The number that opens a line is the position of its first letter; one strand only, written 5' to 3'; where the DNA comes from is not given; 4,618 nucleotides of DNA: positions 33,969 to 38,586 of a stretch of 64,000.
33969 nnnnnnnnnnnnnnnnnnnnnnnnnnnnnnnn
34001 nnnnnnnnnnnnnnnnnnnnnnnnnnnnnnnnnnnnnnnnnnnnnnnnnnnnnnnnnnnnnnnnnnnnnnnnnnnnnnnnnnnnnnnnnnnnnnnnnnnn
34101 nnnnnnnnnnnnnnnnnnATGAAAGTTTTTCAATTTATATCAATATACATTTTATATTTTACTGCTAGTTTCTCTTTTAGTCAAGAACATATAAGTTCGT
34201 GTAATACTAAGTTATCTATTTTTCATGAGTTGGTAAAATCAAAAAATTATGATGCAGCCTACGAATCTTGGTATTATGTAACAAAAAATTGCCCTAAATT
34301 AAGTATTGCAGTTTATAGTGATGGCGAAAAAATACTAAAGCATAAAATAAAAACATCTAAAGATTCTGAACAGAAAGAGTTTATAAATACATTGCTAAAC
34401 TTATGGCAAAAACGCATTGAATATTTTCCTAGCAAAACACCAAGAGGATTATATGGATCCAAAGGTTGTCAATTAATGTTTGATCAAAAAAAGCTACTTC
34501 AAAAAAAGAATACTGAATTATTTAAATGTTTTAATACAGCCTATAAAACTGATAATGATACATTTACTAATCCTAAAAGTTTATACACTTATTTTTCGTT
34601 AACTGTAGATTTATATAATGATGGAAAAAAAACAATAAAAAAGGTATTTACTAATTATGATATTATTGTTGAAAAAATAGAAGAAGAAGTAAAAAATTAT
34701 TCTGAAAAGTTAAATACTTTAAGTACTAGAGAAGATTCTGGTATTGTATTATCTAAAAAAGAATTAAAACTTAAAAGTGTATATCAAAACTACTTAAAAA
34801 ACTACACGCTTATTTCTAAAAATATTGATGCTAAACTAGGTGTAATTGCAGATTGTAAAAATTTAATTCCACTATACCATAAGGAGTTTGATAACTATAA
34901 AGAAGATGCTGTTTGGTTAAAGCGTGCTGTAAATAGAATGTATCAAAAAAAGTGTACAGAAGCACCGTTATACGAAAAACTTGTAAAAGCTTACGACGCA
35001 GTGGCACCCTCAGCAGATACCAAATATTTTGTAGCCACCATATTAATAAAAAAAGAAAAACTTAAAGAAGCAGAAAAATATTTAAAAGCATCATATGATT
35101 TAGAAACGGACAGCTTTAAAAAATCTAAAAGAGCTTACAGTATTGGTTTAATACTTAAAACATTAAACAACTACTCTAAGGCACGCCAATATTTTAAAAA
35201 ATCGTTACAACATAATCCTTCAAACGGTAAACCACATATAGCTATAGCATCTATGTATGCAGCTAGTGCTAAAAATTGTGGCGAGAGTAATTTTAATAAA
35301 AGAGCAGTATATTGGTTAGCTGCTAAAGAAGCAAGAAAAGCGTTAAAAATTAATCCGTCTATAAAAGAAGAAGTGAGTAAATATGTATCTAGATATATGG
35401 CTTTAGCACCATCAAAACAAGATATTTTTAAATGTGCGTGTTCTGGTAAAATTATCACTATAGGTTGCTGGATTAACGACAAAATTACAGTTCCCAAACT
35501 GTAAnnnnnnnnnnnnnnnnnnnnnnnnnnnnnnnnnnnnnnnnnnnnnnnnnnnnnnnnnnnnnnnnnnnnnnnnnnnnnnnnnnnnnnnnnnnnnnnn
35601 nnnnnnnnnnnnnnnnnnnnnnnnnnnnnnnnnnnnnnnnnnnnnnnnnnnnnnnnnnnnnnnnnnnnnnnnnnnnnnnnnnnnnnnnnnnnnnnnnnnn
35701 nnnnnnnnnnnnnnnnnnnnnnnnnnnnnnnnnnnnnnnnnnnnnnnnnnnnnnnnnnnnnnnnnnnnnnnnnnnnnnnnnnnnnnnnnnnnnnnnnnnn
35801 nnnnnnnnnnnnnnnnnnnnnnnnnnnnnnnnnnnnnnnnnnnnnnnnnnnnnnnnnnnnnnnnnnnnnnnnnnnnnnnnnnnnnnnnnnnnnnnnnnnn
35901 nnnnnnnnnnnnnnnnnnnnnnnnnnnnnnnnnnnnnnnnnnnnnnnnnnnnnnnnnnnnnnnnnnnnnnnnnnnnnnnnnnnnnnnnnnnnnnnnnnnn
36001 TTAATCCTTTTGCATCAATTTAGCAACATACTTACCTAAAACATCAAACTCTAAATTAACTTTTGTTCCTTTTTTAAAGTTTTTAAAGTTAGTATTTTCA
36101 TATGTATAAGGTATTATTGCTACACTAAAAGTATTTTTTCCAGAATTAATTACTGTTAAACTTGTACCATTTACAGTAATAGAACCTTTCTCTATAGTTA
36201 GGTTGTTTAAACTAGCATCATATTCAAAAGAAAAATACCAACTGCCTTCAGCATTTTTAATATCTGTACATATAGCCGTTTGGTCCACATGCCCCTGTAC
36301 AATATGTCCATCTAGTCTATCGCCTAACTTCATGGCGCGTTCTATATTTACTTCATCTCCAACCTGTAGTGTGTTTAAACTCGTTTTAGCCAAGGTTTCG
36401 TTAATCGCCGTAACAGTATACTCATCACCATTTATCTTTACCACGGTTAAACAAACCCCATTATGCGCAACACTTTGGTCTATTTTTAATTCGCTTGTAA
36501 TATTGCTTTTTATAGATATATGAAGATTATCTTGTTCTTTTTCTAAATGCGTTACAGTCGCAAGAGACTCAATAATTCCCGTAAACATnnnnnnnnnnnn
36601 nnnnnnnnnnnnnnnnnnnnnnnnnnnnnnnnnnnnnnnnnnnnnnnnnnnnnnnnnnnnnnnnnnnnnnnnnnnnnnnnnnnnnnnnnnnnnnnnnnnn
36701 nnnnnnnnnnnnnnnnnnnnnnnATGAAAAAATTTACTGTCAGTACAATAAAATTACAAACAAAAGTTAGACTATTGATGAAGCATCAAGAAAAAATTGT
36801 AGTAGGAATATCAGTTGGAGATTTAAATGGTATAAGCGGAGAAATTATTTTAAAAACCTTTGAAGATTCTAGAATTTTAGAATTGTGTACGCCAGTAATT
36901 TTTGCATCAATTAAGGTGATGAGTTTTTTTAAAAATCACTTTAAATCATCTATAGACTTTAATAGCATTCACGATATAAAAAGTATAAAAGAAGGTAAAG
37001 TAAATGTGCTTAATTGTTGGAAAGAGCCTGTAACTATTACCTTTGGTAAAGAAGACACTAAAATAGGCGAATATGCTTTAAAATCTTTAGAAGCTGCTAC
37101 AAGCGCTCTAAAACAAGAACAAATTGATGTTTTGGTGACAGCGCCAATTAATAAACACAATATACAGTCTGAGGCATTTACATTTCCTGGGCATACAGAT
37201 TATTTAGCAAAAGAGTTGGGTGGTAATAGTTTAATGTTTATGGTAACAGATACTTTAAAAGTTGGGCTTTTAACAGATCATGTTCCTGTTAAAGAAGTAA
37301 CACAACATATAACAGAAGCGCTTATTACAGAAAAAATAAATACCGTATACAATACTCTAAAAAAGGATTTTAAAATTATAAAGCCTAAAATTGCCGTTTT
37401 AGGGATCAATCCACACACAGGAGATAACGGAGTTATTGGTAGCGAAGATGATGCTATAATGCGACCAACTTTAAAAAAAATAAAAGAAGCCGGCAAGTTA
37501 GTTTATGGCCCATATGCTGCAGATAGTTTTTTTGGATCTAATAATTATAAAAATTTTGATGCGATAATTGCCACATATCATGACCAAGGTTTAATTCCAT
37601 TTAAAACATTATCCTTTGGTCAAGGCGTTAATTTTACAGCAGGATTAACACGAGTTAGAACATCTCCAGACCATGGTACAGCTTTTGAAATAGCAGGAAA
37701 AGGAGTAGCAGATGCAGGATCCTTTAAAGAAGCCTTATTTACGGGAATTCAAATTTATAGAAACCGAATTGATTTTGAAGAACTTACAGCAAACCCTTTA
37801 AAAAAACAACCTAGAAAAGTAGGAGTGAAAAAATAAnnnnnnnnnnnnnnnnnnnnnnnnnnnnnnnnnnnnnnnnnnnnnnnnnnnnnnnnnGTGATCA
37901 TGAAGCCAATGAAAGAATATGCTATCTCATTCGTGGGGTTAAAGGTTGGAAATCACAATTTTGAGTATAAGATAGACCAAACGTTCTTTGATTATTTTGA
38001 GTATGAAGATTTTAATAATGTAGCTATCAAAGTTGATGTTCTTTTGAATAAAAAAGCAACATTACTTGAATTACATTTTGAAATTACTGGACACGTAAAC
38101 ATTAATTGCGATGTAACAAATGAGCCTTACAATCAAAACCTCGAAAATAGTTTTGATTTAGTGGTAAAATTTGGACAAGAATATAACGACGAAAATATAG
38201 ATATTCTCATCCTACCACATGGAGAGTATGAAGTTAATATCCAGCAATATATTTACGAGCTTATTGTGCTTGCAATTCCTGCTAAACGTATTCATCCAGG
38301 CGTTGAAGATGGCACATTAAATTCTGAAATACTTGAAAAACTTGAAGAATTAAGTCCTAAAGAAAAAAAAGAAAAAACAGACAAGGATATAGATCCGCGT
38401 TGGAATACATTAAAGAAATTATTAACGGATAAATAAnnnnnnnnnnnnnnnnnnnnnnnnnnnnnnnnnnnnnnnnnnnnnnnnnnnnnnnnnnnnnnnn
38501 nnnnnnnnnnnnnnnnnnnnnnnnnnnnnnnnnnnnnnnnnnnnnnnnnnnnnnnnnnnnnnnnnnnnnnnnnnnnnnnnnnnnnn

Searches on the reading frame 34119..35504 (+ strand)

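Call 24: search_protein_families(library=ncbifam, proteins=[window:34119-35504:+], max_evalue=0.00001)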
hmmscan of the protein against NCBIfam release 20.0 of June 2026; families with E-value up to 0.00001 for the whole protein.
window:34119-35504:+ (461 aa): 2 families
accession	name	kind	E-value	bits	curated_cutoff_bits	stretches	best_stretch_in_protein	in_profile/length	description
NF002725.1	PRK02603.1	equivalog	7.4e-06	26.1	143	1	316-420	52-158/173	photosystem I assembly protein Ycf3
NF040959.1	MamA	equivalog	7.4e-06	25.5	200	1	297-383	103-186/204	magnetosome protein MamA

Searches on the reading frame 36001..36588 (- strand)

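Call 24: search_protein_families(library=ncbifam, proteins=[window:36001-36588:-], max_evalue=0.00001)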
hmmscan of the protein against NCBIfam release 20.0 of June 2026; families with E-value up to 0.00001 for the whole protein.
window:36001-36588:- (195 aa): 3 families
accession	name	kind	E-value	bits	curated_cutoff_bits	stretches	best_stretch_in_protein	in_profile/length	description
NF006767.1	PRK09289.1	equivalog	1.6e-70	236.3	155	1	1-192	1-192/192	riboflavin synthase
TIGR00187.1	ribE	equivalog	3.1e-62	209.4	156.6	1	1-194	1-197/207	riboflavin synthase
NF009566.0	PRK13020.1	equivalog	2.6e-51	173.7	180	1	1-189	1-191/206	riboflavin synthase subunit alpha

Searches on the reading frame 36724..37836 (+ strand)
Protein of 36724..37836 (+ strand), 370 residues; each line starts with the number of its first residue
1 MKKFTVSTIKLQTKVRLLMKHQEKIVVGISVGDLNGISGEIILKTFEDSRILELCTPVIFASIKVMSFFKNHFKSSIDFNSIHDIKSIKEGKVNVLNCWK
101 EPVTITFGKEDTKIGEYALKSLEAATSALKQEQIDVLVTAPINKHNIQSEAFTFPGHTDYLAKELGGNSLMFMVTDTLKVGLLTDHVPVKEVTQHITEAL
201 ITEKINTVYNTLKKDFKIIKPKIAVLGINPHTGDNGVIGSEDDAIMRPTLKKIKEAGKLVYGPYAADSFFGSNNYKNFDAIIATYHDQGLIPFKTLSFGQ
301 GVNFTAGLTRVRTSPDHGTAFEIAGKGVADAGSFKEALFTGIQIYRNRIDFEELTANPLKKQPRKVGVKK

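Call 24: search_protein_families(library=ncbifam, proteins=[window:36724-37836:+], max_evalue=0.00001)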
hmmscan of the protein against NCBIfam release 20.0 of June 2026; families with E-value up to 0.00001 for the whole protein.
window:36724-37836:+ (370 aa): 7 families
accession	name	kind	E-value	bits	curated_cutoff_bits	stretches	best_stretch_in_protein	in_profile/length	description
TIGR00557.1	pdxA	equivalog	5.5e-101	338.2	290.35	1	27-342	2-317/320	4-hydroxythreonine-4-phosphate dehydrogenase PdxA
NF003699.0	PRK05312.1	equivalog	2.1e-80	270.6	378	1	26-347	6-335/340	4-hydroxythreonine-4-phosphate dehydrogenase PdxA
NF002744.0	PRK02746.1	equivalog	3.3e-70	237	425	1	21-348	6-343/346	4-hydroxythreonine-4-phosphate dehydrogenase PdxA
NF002992.0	PRK03743.1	equivalog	6.7e-67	226.1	470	1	22-341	2-324/333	4-hydroxythreonine-4-phosphate dehydrogenase PdxA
NF003040.0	PRK03946.1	equivalog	1.7e-63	214.9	376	1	27-345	4-304/307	4-hydroxythreonine-4-phosphate dehydrogenase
NF002520.0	PRK01909.1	equivalog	2.8e-63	214.2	476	1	23-347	4-325/329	4-hydroxythreonine-4-phosphate dehydrogenase PdxA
NF002891.0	PRK03371.1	equivalog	5.7e-55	186.8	583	1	26-334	4-315/326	D-threonate 4-phosphate dehydrogenase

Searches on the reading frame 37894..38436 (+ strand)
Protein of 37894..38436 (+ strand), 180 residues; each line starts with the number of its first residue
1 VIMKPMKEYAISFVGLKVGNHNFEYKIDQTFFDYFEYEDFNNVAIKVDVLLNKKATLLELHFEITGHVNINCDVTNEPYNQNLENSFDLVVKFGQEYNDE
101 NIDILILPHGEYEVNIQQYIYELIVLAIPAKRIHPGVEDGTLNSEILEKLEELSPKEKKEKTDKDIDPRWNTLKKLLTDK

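Call 24: search_protein_families(library=ncbifam, proteins=[window:37894-38436:+], max_evalue=0.00001)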
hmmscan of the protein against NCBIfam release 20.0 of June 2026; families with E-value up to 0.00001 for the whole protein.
window:37894-38436:+ (180 aa): 0 families

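Call 44: search_protein_families(library=pfam, proteins=[window:37894-38436:+], max_evalue=0.05)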
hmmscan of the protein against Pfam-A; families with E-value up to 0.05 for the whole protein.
window:37894-38436:+ (180 aa): 2 families
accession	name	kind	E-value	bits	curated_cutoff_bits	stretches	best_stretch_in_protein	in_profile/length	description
PF02620.22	YceD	-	7.9e-20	71.5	33.2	1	60-176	1-118/119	Large ribosomal RNA subunit accumulation protein YceD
PF10786.14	HI_0552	-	0.0085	16.1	25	1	12-88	55-128/202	HI_0552 protein family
